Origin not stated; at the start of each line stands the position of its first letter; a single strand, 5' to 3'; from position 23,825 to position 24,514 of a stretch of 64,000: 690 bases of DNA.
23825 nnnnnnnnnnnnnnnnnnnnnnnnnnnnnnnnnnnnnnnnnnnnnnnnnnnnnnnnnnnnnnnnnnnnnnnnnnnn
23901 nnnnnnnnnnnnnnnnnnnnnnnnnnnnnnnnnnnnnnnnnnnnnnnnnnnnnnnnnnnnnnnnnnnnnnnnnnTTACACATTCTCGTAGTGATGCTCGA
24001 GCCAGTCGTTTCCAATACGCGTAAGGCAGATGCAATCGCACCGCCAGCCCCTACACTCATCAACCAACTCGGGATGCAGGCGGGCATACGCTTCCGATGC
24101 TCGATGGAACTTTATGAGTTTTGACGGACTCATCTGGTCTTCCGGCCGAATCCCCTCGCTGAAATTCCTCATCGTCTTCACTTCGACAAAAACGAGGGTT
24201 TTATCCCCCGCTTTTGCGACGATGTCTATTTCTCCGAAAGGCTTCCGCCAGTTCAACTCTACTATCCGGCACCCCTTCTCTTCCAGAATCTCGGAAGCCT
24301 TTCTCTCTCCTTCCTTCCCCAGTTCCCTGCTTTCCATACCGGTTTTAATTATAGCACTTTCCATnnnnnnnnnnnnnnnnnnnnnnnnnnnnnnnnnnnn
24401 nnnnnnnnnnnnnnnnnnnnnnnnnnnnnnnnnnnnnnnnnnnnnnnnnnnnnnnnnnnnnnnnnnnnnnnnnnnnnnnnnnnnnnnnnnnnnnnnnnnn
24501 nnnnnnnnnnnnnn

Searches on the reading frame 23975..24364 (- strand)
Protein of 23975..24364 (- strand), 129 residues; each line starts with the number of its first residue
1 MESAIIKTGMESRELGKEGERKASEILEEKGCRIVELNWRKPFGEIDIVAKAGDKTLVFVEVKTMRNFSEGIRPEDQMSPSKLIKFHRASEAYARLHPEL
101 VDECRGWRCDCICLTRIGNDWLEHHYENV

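Call 11: find_encoding_contigs(protein=window:23975-24364:-, flank=10000, max_places=10)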
Protein window:23975-24364:- (129 aa): no gene with exactly this product is on record in the collection.

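Call 12: search_protein_families(library=pfam, proteins=[window:23975-24364:-], max_evalue=0.01)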
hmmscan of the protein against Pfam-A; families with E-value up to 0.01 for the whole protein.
window:23975-24364:- (129 aa): 3 families
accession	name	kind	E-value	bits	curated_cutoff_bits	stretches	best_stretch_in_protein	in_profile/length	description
PF02021.23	UPF0102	-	1.4e-19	70.7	23.6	1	19-113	1-79/80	Uncharacterised protein family UPF0102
PF08378.17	NERD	-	4.6e-05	24.3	22.1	1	16-72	2-64/111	Nuclease-related domain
PF01870.24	Hjc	-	0.0053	17.1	21.1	1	19-96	2-77/93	Archaeal holliday junction resolvase (hjc)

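Call 13: find_encoding_contigs(protein=window:23975-24337:-, flank=10000, max_places=10)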
Protein window:23975-24337:- (120 aa): 2 contigs read that carry it; 2 places shown.
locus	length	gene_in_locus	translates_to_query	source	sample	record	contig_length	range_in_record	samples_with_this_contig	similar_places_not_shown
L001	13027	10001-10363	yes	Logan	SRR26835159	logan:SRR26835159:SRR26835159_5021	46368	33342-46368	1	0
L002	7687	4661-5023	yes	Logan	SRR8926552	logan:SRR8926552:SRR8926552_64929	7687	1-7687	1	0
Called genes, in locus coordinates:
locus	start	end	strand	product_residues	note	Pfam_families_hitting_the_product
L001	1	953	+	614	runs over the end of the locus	PF01432:Peptidase_M3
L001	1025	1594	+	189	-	PF01612:DNA_pol_A_exo1 (weak), PF13482:RNase_H_2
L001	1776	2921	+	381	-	PF00464:SHMT, PF00155:Aminotran_1_2 (faint)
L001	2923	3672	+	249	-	PF00117:GATase, PF07722:Peptidase_C26 (faint)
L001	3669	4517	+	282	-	PF00763:THF_DHG_CYH, PF02882:THF_DHG_CYH_C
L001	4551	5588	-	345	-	PF00154:RecA_N, PF06745:ATPase (faint), PF08423:Rad51, PF01637:ATPase_2 (weak), PF21096:RecA_C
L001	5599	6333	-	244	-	PF13413:HTH_25 (weak)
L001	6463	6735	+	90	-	-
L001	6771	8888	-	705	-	PF13491:FtsK_4TM (weak), PF17854:FtsK_alpha, PF01580:FtsK_SpoIIIE, PF09397:FtsK_gamma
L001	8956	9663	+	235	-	PF00149:Metallophos, PF12850:Metallophos_2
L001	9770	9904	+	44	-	-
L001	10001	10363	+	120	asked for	PF02021:UPF0102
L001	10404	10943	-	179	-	-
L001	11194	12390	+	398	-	PF08529:NusA_N, PF00575:S1 (faint), PF13184:KH_NusA_1st, PF26594:KH_NusA_2nd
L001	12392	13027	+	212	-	?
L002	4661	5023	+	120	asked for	PF02021:UPF0102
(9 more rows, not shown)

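Call 21: find_homologous_proteins(query=window:23975-24337:-, max_evalue=1e-10)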
Query window:23975-24337:- (120 aa): 219 proteins with E <= 1e-10 among 695 candidates; the best 120 are listed.
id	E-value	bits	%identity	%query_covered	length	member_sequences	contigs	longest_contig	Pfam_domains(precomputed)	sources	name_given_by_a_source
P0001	1.2e-75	269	99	100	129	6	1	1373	PF02021.24,PF08378.18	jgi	jgi:putative endonuclease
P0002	1.4e-38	149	61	97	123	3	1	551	PF02021.24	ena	-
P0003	1.6e-37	146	61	97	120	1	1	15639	PF02021.24,PF08378.18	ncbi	-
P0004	5.3e-36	141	57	96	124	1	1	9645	PF02021.24,PF08378.18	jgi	jgi:putative endonuclease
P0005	2.6e-35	139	57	100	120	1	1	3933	PF02021.24,PF08378.18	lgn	-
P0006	6.4e-35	138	58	97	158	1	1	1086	PF02021.24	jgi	-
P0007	7.8e-35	137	57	97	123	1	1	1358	PF02021.24,PF08378.18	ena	-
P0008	1.6e-34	136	58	97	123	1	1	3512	PF02021.24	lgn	-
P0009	1.7e-34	136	57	96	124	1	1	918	PF02021.24,PF08378.18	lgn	-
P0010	1.5e-33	133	56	97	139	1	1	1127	PF02021.24,PF08378.18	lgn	-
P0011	2.4e-33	133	55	97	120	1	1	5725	PF02021.24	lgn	-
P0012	2.7e-33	132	57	96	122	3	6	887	PF02021.24,PF08378.18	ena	-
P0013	5.3e-33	131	53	100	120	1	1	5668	PF02021.24,PF08378.18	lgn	-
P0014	5.5e-33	131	58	99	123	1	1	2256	PF02021.24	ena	-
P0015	6.2e-33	131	54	100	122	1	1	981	PF02021.24,PF08378.18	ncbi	-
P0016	4.4e-32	128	55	96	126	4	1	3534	PF02021.24,PF08378.18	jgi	-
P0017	7.7e-32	128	56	97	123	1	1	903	PF02021.24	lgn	-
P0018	1.8e-31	126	56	100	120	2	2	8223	PF02021.24,PF08378.18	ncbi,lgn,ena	-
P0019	2.0e-31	126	56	97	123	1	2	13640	PF02021.24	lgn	-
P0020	2.1e-31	126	54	99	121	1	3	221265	PF02021.24,PF08378.18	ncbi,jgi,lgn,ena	-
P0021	3.2e-31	126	58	97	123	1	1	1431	PF02021.24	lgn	-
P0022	7.2e-31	125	55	96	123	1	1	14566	PF02021.24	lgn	-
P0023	1.7e-30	123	56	93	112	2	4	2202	PF02021.24,PF08378.18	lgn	-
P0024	7.3e-30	121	54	100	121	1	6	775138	PF02021.24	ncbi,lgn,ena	-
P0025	1.1e-29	121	54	96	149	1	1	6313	PF02021.24,PF08378.18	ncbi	-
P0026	1.1e-29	121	52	99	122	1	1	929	PF02021.24,PF08378.18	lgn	-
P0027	1.3e-29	120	51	99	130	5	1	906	PF02021.24,PF01939.22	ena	-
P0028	1.4e-29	120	54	96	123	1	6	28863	PF02021.24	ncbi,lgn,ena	ncbi:MAG: YraN family protein [Patescibacteria group bacterium]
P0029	3.3e-29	119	53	96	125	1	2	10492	PF02021.24,PF08378.18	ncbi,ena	-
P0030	4.3e-29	119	53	99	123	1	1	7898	PF02021.24,PF08378.18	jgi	jgi:putative endonuclease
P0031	4.6e-29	119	51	99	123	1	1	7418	PF02021.24,PF08378.18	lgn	-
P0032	6.3e-29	118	57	99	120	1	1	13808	PF02021.24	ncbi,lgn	-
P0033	1.2e-28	117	50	99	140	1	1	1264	PF02021.24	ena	-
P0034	1.4e-28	117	52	97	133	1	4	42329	PF02021.24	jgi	jgi:putative endonuclease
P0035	1.7e-28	117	51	99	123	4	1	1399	PF02021.24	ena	-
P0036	2.4e-28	116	50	99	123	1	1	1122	PF02021.24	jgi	jgi:putative endonuclease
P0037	3.0e-28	116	54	96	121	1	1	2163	PF02021.24,PF08378.18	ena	-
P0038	3.0e-28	116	53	99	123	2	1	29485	PF02021.24,PF08378.18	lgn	-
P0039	3.2e-28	116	53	98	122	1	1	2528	PF02021.24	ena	-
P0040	3.5e-28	116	52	99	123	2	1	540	PF02021.24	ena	-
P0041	8.1e-28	115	52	99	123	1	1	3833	PF02021.24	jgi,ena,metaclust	metaclust:\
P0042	9.6e-28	114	54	97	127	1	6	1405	PF02021.24,PF08378.18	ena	-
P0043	1.1e-27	114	53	99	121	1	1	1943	PF02021.24,PF08378.18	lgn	-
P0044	1.3e-27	114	53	97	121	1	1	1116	PF02021.24,PF08378.18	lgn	-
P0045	1.6e-27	114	54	97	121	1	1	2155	PF02021.24,PF08378.18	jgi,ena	-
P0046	1.9e-27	113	50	99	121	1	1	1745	PF02021.24,PF08378.18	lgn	-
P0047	2.0e-27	113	50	99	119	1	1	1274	PF02021.24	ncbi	-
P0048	2.3e-27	113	51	99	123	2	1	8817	PF02021.24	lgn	-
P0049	2.4e-27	113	49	97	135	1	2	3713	PF02021.24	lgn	-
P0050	2.5e-27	113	52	98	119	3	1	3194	PF02021.24,PF08378.18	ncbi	ncbi:MAG: YraN family protein, partial [Patescibacteria group bacterium]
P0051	2.7e-27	113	48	99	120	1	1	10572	PF02021.24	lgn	-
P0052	3.6e-27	113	52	97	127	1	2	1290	PF02021.24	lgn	-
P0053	5.7e-27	112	50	99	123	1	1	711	PF02021.24,PF08378.18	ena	-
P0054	7.1e-27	112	50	98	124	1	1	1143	PF02021.24,PF01939.22,PF08378.18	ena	-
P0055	7.9e-27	111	49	99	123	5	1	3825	PF02021.24,PF08378.18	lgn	-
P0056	7.9e-27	111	52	99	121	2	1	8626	PF02021.24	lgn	-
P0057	8.0e-27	111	53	97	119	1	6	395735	PF02021.24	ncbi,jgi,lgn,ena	ncbi:MAG: YraN family protein [Minisyncoccia bacterium]|jgi:putative endonuclease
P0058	1.0e-26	111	52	96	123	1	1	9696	PF02021.24,PF08378.18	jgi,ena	-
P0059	1.1e-26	111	51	97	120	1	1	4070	PF02021.24,PF08378.18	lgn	-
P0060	1.1e-26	111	51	97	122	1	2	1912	PF02021.24,PF08378.18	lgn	-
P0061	1.1e-26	111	50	99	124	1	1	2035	PF02021.24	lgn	-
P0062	1.2e-26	111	53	99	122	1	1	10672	PF02021.24,PF08378.18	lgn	-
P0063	1.7e-26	110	50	97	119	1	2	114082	PF02021.24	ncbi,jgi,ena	ncbi:MAG: YraN family protein [Candidatus Paceibacterota bacterium]|jgi:putative endonuclease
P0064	1.8e-26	110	50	100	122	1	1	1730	PF02021.24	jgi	jgi:putative endonuclease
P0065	2.0e-26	110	54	97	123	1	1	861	PF02021.24,PF08378.18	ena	-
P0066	2.2e-26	110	53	99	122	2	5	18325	PF02021.24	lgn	-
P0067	2.2e-26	110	49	97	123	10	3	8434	PF02021.24,PF08378.18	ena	-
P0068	2.7e-26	110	50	99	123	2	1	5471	PF02021.24,PF08378.18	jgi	-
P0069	2.9e-26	110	46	100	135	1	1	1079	PF02021.24,PF08378.18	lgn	-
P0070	3.9e-26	109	48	99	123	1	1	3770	PF02021.24,PF08378.18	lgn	-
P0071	4.5e-26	109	54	99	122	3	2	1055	PF02021.24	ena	-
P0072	4.8e-26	109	51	99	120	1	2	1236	PF02021.24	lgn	-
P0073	5.1e-26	109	50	99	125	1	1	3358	PF02021.24,PF08378.18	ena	-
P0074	6.3e-26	109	53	99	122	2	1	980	PF02021.24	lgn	-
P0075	6.3e-26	109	53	97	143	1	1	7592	PF02021.24,PF08378.18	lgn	-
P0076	8.9e-26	108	49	99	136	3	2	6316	PF02021.24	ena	-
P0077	9.4e-26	108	51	97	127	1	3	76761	PF02021.24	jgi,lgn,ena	-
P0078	1.7e-25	107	50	99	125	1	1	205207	PF02021.24,PF08378.18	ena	-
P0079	1.9e-25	107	51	97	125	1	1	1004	PF02021.24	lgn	-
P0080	2.3e-25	107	55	86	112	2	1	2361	PF02021.24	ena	-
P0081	2.5e-25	107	50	97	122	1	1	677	PF02021.24,PF08378.18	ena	-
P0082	3.0e-25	106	49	98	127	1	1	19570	PF02021.24,PF08378.18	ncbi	-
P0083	3.1e-25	106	50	100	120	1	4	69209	PF02021.24,PF01939.22,PF08378.18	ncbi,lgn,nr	ncbi:MAG: YraN family protein [Candidatus Liptonbacteria bacterium]|nr:YraN family protein [Candidat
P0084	3.2e-25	106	50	99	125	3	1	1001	PF02021.24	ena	-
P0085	3.9e-25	106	51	97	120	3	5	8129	PF02021.24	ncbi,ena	-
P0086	4.1e-25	106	48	96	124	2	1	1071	PF02021.24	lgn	-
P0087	4.5e-25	106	49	99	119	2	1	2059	PF02021.24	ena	-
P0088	4.6e-25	106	47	97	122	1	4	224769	PF02021.24,PF08378.18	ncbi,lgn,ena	ncbi:MAG: YraN family protein [Patescibacteria group bacterium]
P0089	5.6e-25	106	50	96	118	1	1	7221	PF02021.24,PF08378.18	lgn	-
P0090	6.7e-25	105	48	97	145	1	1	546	PF02021.24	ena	-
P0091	1.4e-24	104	48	99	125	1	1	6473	PF02021.24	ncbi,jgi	jgi:putative endonuclease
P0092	1.5e-24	104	53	90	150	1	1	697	PF02021.24,PF08378.18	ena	-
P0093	1.5e-24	104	51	100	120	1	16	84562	PF02021.24,PF01939.22,PF08378.18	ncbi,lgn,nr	ncbi:MAG: YraN family protein [Candidatus Liptonbacteria bacterium]|nr:YraN family protein [Candidat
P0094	1.7e-24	104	50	97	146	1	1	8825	PF02021.24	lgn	-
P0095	1.9e-24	104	49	97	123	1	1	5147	PF02021.24,PF08378.18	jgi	jgi:putative endonuclease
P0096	2.4e-24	103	50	99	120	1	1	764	PF02021.24,PF08378.18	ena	-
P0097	2.4e-24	103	47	99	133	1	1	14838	PF02021.24,PF01939.22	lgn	-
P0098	3.7e-24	103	50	96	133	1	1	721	PF02021.24,PF08378.18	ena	-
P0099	4.3e-24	103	51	99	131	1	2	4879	PF02021.24,PF08378.18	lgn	-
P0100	4.4e-24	103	48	96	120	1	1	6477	PF02021.24,PF08378.18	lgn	-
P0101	5.2e-24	102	49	99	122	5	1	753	PF02021.24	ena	-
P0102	7.5e-24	102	43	99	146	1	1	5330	PF02021.24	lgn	-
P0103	8.3e-24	102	47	96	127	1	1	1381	PF02021.24,PF01939.22,PF08378.18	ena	-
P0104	8.8e-24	102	50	97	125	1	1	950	PF02021.24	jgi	jgi:putative endonuclease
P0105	1.1e-23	101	49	100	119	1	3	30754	PF02021.24,PF01939.22,PF08378.18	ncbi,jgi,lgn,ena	-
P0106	1.2e-23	101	46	97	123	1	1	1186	PF02021.24,PF08378.18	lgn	-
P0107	1.7e-23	101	47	96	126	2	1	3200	PF02021.24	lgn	-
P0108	1.7e-23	101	50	99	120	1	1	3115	PF02021.24,PF08378.18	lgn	-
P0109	1.7e-23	101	44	99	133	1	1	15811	PF02021.24,PF01939.22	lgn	-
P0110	1.8e-23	101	51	97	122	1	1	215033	PF02021.24,PF08378.18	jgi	jgi:putative endonuclease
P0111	2.5e-23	100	51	95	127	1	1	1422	PF02021.24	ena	-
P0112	3.0e-23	100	47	97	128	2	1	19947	PF02021.24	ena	-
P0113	3.4e-23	100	45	99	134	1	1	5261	PF02021.24,PF08378.18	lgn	-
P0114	7.0e-23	99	51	85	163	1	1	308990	PF02021.24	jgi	jgi:putative endonuclease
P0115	7.1e-23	99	47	99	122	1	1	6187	PF02021.24,PF08378.18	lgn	-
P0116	1.0e-22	98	47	86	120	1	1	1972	PF02021.24,PF08378.18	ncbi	-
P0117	1.3e-22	98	52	93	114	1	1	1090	PF02021.24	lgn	-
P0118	1.4e-22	98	44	97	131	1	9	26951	PF02021.24,PF08378.18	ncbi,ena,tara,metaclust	tara:strand:+ start:4921 stop:5316 length:396 start_codon:yes stop_codon:yes gene_type:complete|meta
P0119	1.5e-22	98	46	98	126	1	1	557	PF02021.24,PF08378.18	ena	-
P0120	2.3e-22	97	48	96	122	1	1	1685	PF02021.24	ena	-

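Call 23: find_related_loci(query=A2, collection=genome_contigs, flank=3000)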
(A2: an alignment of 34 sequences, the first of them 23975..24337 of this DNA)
Query A2 (120 aa) in genome_contigs; peptide patterns used: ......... (x = any residue, [..] = any of these).
599 stretches matched a pattern (row limit reached: there are more); 590 encode a relative of the query (tblastn E <= 1e-3); the best 80 are kept; 80 distinct loci.
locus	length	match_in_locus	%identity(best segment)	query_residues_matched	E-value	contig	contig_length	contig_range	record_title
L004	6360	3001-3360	53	2-120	5e-35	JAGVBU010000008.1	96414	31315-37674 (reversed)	MAG: Candidatus Paceibacterota bacterium isolate DeMMO6_38 c_000000066714, whole genome shotgun sequence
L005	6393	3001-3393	47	5-120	6e-31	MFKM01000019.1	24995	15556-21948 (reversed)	MAG: Candidatus Jorgensenbacteria bacterium RIFCSPLOWO2_12_FULL_42_11 rifcsplowo2_12_scaffold_3273, whole genome shotgun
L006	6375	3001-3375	46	1-120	1e-30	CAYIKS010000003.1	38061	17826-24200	MAG TPA_asm: uncultured Candidatus Saccharibacteria bacterium isolate ERP119705_co20_486 genome assembly, contig: NODE_8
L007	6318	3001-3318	50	6-106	2e-30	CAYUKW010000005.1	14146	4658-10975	MAG TPA_asm: uncultured Candidatus Saccharibacteria bacterium isolate SRP193066_co2_3 genome assembly, contig: NODE_2274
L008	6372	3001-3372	45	4-120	1e-29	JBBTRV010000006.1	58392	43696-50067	MAG: Patescibacteria group bacterium isolate H51-bin136_1 H51_bin136_1_000000000006, whole genome shotgun sequence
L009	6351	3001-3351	49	2-120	9e-30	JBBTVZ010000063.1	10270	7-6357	MAG: Patescibacteria group bacterium isolate H43-bin074_1 H43_bin074_1_000000000063, whole genome shotgun sequence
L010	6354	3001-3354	54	1-120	3e-29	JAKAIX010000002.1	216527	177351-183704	MAG: bacterium isolate WY3.bin51 NODE_52_length_216527_cov_2.682047, whole genome shotgun sequence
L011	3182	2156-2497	46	5-120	7e-28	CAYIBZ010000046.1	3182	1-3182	MAG TPA_asm: uncultured Candidatus Saccharibacteria bacterium isolate ERP119705_co1_679 genome assembly, contig: NODE_64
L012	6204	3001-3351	48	5-120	6e-28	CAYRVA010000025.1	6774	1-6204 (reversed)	MAG TPA_asm: uncultured Candidatus Saccharibacteria bacterium isolate SRP093762_co1_28 genome assembly, contig: NODE_618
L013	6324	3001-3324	47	1-106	1e-27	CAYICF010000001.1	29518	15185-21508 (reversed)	MAG TPA_asm: uncultured Candidatus Saccharibacteria bacterium isolate ERP119705_co17_995 genome assembly, contig: NODE_1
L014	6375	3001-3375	45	2-120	2e-27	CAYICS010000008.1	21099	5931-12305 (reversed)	MAG TPA_asm: uncultured Candidatus Saccharibacteria bacterium isolate ERP119705_co1_1138 genome assembly, contig: NODE_2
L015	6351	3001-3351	44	4-120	1e-26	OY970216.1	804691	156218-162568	MAG: uncultured bacterium isolate MFD03726.bin.1.29 genome assembly, chromosome: 1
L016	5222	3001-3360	44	5-120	2e-25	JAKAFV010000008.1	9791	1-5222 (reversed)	MAG: bacterium isolate WY2.bin132 NODE_11507_length_9791_cov_0.982305, whole genome shotgun sequence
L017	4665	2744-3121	42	7-120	2e-24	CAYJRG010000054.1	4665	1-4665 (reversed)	MAG TPA_asm: uncultured Candidatus Saccharibacteria bacterium isolate ERP125453_co1_239 genome assembly, contig: NODE_25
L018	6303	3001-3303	40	1-105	3e-17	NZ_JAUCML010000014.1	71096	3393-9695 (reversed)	Curtobacterium citri strain RHCKG23 NODE_14_length_71096_cov_157.048367, whole genome shotgun sequence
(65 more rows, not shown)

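Call 35: find_encoding_contigs(protein=P0003, flank=6000, max_places=2)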
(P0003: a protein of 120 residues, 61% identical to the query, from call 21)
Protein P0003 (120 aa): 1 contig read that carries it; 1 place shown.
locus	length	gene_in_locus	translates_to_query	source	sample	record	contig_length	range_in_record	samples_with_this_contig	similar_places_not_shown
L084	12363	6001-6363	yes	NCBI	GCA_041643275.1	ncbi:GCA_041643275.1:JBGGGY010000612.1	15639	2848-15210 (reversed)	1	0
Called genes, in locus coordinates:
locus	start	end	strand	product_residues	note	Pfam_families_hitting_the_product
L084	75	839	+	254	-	-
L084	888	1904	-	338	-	PF00154:RecA_N, PF08423:Rad51, PF06745:ATPase (weak), PF01637:ATPase_2 (weak), PF21096:RecA_C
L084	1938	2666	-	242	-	PF13413:HTH_25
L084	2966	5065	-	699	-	PF17854:FtsK_alpha, PF01580:FtsK_SpoIIIE, PF01935:DUF87 (faint), PF09397:FtsK_gamma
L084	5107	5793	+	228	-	PF00149:Metallophos, PF12850:Metallophos_2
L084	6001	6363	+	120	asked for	PF08378:NERD, PF02021:UPF0102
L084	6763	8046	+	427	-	PF08529:NusA_N, PF00575:S1 (weak), PF13184:KH_NusA_1st, PF26594:KH_NusA_2nd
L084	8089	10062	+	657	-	PF03030:H_PPase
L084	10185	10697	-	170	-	-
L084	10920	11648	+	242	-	PF01978:TrmB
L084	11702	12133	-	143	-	PF00011:HSP20, PF04969:CS (weak)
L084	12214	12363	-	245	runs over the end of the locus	PF13367:PrsW-protease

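Call 36: find_encoding_contigs(protein=P0004, flank=6000, max_places=2)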
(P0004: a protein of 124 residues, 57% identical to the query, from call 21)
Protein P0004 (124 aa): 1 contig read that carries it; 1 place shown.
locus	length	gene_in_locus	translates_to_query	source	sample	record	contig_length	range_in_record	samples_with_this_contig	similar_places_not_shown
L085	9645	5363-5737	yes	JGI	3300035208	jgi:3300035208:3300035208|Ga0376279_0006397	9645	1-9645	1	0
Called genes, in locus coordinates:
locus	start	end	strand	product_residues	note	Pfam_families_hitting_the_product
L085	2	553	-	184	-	?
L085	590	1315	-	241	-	PF13413:HTH_25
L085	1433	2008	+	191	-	PF00293:NUDIX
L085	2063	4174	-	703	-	PF17854:FtsK_alpha, PF01580:FtsK_SpoIIIE, PF09397:FtsK_gamma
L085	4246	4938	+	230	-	PF00149:Metallophos, PF12850:Metallophos_2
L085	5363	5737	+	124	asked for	PF08378:NERD, PF02021:UPF0102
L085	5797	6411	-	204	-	-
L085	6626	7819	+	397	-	PF08529:NusA_N, PF13184:KH_NusA_1st, PF26594:KH_NusA_2nd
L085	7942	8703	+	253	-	-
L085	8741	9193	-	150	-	PF17886:ArsA_HSP20 (faint), PF04969:CS (weak), PF00011:HSP20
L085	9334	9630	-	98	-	-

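Call 61: search_protein_families(library=pfam, proteins=[L007:1186-1980:+, L013:1651-2415:+, L004:2388-2756:-, L085:5797-6411:-], max_evalue=0.01)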
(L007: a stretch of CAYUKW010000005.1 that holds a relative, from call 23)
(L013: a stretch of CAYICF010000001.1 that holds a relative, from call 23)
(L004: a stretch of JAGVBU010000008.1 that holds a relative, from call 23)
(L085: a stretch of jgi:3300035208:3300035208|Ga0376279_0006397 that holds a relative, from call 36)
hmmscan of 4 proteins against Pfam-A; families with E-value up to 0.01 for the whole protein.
L007:1186-1980:+ (264 aa): 3 families
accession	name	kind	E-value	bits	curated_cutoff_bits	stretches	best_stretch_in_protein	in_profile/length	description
PF12710.13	HAD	-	6.8e-05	23.8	27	1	7-150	2-114/189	haloacid dehalogenase-like hydrolase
PF00702.32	Hydrolase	-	0.00014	22.7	26.4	1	7-211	5-190/191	haloacid dehalogenase-like hydrolase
PF13419.12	HAD_2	-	0.00065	20.3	23.8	1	7-176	2-131/178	Haloacid dehalogenase-like hydrolase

L013:1651-2415:+ (254 aa): 1 family
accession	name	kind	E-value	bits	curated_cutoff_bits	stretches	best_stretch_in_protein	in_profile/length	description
PF07136.16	DUF1385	-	1.5e-13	51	22.1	1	83-246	54-224/227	Protein of unknown function (DUF1385)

L004:2388-2756:- (122 aa): 1 family
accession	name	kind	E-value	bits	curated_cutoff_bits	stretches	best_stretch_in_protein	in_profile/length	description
PF09578.15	Spore_YabQ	-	0.0035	17.9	27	1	26-77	24-77/79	Spore cortex protein YabQ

L085:5797-6411:- (204 aa): 0 families

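Call 80: find_encoding_contigs(protein=P0019, flank=5000, max_places=1)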
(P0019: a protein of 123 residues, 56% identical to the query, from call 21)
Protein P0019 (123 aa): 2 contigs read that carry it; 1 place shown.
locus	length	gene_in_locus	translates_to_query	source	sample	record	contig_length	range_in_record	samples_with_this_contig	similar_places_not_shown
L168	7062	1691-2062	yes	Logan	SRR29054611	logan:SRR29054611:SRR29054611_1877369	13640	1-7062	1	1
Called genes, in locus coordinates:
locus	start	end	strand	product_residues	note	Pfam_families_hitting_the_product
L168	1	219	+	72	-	?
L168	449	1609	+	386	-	PF08545:ACP_syn_III, PF08541:ACP_syn_III_C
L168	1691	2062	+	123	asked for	PF02021:UPF0102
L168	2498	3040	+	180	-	-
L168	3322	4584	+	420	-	PF08529:NusA_N, PF00575:S1 (faint), PF13184:KH_NusA_1st, PF26594:KH_NusA_2nd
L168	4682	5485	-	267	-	PF01978:TrmB, PF12840:HTH_20 (weak)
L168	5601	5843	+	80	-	-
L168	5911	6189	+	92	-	-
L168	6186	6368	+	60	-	-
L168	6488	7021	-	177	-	PF00293:NUDIX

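Call 81: find_encoding_contigs(protein=P0022, flank=5000, max_places=1)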
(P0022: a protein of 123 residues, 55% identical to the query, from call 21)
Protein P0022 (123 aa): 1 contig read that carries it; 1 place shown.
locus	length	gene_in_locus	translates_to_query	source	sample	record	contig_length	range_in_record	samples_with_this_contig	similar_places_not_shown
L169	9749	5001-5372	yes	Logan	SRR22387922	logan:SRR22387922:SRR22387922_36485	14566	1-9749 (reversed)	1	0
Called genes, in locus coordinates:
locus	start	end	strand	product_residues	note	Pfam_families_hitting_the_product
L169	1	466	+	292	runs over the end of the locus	PF02879:PGM_PMM_II, PF02880:PGM_PMM_III, PF00408:PGM_PMM_IV (weak)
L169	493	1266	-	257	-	PF00665:rve, PF13683:rve_3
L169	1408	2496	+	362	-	PF01145:Band_7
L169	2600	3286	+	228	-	PF00149:Metallophos, PF12850:Metallophos_2 (faint)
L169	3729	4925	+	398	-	PF08545:ACP_syn_III, PF08541:ACP_syn_III_C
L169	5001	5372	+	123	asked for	PF02021:UPF0102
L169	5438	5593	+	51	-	-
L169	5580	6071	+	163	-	-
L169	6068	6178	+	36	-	-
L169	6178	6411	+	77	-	-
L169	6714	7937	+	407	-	PF08529:NusA_N, PF00575:S1 (faint), PF13184:KH_NusA_1st, PF26594:KH_NusA_2nd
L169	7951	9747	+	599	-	?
